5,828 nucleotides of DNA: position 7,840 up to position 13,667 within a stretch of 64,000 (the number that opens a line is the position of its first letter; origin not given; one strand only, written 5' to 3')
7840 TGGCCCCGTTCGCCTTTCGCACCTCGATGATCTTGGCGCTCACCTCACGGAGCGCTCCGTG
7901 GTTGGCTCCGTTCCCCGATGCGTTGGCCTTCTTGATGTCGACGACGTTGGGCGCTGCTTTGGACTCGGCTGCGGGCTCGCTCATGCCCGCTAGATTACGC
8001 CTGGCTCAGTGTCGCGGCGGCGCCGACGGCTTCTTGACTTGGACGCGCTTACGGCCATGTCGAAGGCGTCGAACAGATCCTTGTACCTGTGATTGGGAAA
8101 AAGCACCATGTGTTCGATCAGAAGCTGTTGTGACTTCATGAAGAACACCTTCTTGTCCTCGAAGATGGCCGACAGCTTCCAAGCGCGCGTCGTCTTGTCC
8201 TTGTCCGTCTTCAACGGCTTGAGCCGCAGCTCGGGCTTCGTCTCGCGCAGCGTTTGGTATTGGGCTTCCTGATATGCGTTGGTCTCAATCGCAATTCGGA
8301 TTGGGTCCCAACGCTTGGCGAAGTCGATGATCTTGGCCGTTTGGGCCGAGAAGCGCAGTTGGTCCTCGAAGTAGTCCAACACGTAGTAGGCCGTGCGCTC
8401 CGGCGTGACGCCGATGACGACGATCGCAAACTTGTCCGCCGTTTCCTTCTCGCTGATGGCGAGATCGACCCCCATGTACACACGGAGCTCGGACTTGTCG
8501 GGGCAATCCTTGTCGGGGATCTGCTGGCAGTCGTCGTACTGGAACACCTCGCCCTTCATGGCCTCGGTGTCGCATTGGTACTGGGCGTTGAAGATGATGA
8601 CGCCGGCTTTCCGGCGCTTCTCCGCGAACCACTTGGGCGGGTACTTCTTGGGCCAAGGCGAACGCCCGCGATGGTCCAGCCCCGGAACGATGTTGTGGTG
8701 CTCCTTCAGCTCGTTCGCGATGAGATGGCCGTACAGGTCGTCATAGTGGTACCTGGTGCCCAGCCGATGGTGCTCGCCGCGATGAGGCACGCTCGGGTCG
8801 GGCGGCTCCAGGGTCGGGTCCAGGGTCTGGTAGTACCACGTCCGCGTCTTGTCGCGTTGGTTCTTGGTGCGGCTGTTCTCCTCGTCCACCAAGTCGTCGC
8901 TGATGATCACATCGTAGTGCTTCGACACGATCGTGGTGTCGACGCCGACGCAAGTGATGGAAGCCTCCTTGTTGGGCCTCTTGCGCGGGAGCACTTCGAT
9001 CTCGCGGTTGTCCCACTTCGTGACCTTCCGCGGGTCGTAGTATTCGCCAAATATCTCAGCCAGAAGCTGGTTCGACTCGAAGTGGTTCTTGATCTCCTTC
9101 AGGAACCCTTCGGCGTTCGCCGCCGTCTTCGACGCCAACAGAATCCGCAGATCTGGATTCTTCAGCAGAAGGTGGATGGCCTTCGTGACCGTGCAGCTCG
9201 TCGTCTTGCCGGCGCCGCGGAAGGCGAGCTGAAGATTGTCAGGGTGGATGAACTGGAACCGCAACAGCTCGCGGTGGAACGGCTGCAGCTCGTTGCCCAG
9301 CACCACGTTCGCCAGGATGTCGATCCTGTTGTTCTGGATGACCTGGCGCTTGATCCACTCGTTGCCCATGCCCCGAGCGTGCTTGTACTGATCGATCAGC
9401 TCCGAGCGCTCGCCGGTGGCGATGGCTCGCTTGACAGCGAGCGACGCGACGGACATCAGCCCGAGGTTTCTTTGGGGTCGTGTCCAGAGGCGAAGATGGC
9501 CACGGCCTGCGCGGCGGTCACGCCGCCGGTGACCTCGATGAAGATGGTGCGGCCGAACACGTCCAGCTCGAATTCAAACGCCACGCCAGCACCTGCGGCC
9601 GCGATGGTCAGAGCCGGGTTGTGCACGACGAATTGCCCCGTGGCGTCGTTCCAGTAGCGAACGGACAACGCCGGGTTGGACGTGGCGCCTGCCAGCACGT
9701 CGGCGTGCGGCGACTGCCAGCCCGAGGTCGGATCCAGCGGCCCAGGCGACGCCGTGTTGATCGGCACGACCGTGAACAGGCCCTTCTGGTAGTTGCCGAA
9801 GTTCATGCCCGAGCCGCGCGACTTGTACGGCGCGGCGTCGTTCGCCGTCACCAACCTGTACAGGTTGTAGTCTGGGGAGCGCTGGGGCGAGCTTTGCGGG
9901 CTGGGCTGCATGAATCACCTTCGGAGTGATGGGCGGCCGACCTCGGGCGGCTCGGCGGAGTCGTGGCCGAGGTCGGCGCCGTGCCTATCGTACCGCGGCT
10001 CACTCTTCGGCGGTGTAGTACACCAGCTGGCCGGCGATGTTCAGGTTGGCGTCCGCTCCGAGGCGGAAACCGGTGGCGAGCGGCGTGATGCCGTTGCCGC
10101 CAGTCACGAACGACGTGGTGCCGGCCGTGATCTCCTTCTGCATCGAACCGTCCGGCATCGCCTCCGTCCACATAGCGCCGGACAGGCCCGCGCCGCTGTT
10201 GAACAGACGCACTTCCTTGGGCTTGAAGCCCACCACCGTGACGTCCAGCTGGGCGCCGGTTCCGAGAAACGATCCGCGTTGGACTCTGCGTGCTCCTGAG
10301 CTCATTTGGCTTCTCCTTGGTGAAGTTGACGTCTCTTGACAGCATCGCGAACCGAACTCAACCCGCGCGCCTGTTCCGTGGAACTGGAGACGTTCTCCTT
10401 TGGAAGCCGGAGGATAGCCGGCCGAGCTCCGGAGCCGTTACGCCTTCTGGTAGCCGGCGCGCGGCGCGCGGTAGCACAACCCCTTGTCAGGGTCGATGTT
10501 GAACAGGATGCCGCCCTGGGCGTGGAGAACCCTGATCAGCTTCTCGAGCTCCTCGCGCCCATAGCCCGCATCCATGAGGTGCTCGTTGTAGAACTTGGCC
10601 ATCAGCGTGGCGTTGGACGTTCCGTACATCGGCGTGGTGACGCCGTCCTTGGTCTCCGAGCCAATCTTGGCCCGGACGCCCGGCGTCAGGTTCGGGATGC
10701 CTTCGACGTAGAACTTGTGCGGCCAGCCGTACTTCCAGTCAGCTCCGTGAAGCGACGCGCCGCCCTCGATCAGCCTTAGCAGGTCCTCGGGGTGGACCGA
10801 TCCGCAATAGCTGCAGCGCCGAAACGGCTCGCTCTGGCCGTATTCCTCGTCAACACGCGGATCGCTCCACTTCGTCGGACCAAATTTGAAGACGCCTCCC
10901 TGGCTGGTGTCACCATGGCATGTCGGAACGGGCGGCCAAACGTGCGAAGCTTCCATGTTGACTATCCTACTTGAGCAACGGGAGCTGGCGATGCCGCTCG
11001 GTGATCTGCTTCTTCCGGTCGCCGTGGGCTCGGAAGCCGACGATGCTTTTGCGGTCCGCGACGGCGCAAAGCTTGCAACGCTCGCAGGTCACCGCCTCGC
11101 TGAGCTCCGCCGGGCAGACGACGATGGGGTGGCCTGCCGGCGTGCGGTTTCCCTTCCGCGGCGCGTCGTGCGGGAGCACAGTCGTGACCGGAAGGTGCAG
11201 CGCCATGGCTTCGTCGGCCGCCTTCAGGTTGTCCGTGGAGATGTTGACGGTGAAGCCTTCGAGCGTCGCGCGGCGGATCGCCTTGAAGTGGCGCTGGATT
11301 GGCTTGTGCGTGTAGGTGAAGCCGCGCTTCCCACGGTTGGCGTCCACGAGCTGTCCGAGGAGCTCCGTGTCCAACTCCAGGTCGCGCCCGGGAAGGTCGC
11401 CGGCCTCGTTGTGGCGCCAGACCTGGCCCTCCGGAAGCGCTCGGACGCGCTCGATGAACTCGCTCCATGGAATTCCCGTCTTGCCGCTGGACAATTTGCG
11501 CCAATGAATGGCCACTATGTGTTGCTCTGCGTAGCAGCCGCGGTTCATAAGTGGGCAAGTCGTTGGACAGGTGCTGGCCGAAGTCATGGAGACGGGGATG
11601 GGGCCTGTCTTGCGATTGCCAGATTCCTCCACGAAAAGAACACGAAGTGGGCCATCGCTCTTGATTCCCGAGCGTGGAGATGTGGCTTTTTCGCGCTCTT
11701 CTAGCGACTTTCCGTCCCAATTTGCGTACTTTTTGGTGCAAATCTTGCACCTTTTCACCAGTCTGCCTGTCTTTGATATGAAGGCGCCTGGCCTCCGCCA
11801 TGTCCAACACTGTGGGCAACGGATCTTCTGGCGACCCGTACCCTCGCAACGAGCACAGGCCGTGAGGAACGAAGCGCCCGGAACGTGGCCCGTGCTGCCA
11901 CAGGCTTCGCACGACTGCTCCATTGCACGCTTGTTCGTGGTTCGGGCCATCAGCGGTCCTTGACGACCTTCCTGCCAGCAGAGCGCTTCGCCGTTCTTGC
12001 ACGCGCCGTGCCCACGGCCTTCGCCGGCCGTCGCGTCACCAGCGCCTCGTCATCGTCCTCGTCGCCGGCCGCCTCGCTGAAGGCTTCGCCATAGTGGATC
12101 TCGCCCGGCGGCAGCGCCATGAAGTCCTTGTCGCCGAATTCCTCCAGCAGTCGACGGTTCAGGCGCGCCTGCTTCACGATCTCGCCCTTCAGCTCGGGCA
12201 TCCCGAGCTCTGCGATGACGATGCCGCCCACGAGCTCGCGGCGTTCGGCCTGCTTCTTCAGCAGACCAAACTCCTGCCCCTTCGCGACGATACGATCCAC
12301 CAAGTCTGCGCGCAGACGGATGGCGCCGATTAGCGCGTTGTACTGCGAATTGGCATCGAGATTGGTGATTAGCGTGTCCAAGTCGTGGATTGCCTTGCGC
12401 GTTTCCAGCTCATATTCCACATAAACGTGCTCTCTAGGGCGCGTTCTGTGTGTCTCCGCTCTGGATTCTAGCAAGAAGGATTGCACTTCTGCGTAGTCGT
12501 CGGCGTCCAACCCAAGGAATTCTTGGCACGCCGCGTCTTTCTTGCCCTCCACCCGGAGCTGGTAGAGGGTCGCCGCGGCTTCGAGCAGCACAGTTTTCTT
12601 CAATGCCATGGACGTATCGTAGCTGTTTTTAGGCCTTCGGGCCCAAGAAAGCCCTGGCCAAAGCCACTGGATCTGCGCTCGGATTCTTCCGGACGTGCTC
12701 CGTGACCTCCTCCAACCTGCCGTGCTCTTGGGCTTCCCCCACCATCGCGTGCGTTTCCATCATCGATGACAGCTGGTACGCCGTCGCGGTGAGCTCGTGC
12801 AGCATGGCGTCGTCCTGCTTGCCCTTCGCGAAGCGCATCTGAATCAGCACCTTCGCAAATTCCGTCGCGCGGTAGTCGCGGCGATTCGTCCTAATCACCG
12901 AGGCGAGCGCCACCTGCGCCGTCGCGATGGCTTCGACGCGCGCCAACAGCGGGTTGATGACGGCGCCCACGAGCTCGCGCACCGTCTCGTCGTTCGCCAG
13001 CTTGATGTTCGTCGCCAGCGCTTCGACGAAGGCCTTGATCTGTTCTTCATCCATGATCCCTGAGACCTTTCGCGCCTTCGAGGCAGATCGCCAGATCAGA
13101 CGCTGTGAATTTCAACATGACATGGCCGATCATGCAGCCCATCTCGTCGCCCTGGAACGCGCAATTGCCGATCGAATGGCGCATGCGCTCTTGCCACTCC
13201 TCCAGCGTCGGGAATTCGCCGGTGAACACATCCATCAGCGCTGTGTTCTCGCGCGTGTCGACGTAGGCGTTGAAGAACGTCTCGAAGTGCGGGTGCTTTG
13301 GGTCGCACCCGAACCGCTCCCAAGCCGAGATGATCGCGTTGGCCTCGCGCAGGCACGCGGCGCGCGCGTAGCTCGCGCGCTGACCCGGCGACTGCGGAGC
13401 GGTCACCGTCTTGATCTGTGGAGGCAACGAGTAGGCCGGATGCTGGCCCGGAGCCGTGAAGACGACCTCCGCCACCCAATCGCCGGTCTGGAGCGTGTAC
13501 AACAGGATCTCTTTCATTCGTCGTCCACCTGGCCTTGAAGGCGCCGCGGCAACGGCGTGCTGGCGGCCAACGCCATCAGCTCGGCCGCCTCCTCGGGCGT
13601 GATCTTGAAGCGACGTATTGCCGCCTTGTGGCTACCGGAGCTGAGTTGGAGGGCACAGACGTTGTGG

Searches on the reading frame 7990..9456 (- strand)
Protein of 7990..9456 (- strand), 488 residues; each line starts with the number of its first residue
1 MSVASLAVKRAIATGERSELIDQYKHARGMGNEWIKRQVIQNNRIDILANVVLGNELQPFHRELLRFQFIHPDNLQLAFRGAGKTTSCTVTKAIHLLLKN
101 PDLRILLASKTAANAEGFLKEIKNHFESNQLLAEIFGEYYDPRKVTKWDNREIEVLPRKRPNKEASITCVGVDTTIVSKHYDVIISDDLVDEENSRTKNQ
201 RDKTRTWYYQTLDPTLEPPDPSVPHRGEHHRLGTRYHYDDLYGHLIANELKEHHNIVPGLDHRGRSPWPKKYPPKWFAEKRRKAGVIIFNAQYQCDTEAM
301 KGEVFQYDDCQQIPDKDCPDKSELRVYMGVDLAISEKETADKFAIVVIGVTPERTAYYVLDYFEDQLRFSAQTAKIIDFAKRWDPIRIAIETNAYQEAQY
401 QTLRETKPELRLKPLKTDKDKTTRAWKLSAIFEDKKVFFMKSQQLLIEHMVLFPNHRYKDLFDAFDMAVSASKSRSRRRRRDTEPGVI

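Call 13: search_protein_families(library=phrogs, proteins=[window:7990-9456:-], max_evalue=0.00001)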
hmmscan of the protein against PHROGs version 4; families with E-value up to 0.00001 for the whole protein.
window:7990-9456:- (488 aa): 6 families
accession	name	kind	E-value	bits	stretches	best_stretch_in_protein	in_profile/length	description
phrog_38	-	head and packaging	8.2e-81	273.7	1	55-482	288-713/760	terminase large subunit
phrog_5573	-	head and packaging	2.4e-20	74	1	253-481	13-243/250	terminase large subunit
phrog_979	-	head and packaging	4e-16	59.8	1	299-477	410-604/642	terminase large subunit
phrog_17672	-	head and packaging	4e-12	46.8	1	48-203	41-194/395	terminase large subunit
phrog_4758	-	head and packaging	9.7e-11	42.5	1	79-254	65-226/243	terminase large subunit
phrog_20726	-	unknown function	2.7e-08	34.7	1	325-403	2-82/199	-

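Call 34: search_dna_similar(query=window:7990-9456:-, collection=phages, mode=protein, max_rows=15)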
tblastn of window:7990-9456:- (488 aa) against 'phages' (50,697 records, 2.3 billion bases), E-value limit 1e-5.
Records with a match: 281; places in all: 281; records where one place covers at least 80% of the query: 13.
Best place of each record, by identity: <60% 281.
By first word of the organism name: Microbacterium 59; Vibrio 43; Pseudomonas 18; Lactococcus 12; phage 10; Bacillus 10; Roseobacter 9; Enterococcus 9; Synechococcus 7; Cyanophage 7; and 42 more.
By host as written in the record: - 38; Microbacterium foliorum NRRL B-24224 28; Microbacterium paraoxydans NWU1 14; Lactococcus lactis 10; Microbacterium foliorum NRRL B-24224 SEA 9; Vibrio cholerae 8; Vibrio crassostreae 7; Enterococcus faecalis 7; and 102 more.
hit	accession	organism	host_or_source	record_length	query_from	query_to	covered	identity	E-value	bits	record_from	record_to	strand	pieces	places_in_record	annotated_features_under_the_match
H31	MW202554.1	Caudoviricetes sp.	Manatee Spring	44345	37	469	74%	32.8%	1e-18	159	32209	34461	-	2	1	terminase large subunit (x2) | hypothetical protein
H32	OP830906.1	Methylophilales phage MEP401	Methylophilales bacterium FZCC0133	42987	57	469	85%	25.9%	7e-11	71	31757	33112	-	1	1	terminase large subunit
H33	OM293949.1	Weizmannia phage Youna2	Weizmannia coagulans KACC 15983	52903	83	467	79%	26.9%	1e-30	132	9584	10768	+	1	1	terminase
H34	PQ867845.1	phage T5S1-k141_653015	Crassostrea hongkongensis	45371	52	404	72%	28.7%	5e-15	84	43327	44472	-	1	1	terminase large subunit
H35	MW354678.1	Bacillus phage BSTP12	Bacillus subtilis BSC16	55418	83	469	79%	26.0%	2e-22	107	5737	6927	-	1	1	BSTP12_012: terminase subunit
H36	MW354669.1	Bacillus phage BSTP5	Bacillus subtilis BSC21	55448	83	469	79%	26.0%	2e-22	107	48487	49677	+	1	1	terminase large subunit/tail sheath protein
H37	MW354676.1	Bacillus phage BSTP8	Bacillus subtilis KCCM12150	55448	83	469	79%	26.0%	2e-22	107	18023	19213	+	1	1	BSTP8_035: tail sheath protein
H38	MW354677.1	Bacillus phage BSTP10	Bacillus subtilis KCCM12150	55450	83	469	79%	26.0%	2e-22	107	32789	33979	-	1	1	BSTP10_045: terminase large subunit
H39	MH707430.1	Bacillus phage BSP7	Bacillus subtilis ATCC 21336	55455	83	469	79%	26.0%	2e-22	107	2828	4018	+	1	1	putative large terminase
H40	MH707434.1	Bacillus phage BSP19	Bacillus subtilis KACC 17797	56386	83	469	79%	26.0%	3e-22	106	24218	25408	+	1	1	putative large terminase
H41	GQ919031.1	Streptomyces phage ZL12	Streptomyces sp. ZL12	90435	34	465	89%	22.6%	4e-9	65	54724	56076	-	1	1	hypothetical protein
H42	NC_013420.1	Streptomyces phage ZL12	Streptomyces sp. ZL12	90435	34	465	89%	22.6%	4e-9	65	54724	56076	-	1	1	hypothetical protein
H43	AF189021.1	Roseobacter phage SIO1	Rosebacter SIO67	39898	63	406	70%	28.3%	8e-18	93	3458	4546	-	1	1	gp4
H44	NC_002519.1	Roseobacter phage SIO1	Rosebacter SIO67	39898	63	406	70%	28.3%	8e-18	93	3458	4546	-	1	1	gp4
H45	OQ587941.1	Synechococcus phage S-CRES3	Synechococcus sp.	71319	83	469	79%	24.9%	6e-13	77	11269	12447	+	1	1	terminase large subunit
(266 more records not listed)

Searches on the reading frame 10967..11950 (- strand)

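Call 13: search_protein_families(library=phrogs, proteins=[window:10967-11950:-], max_evalue=0.00001)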
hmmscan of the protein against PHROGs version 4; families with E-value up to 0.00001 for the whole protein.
window:10967-11950:- (327 aa): 1 family
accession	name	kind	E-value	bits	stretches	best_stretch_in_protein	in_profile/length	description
phrog_2554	-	unknown function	1.7e-48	166.9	1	72-318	284-521/529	-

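Call 89: search_protein_families(library=pfam, proteins=[window:10967-11950:-], max_evalue=0.001)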
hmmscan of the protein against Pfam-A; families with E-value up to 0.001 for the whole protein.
window:10967-11950:- (327 aa): 1 family
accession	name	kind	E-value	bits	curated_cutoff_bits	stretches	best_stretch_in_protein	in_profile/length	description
PF23872.1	DUF7227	-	2.1e-82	276.5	27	1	104-318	3-219/223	Domain of unknown function (DUF7227)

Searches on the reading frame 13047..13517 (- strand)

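Call 87: search_protein_families(library=pfam, proteins=[window:13047-13517:-], max_evalue=0.05)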
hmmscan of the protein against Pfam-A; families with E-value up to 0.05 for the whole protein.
window:13047-13517:- (156 aa): 0 families

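Call 88: search_protein_families(library=phrogs, proteins=[window:13047-13517:-], max_evalue=0.01)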
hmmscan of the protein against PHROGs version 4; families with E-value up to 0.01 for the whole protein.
window:13047-13517:- (156 aa): 1 family
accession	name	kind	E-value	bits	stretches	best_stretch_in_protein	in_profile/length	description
phrog_6898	-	unknown function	0.0059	17.5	0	46-86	30-70/77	-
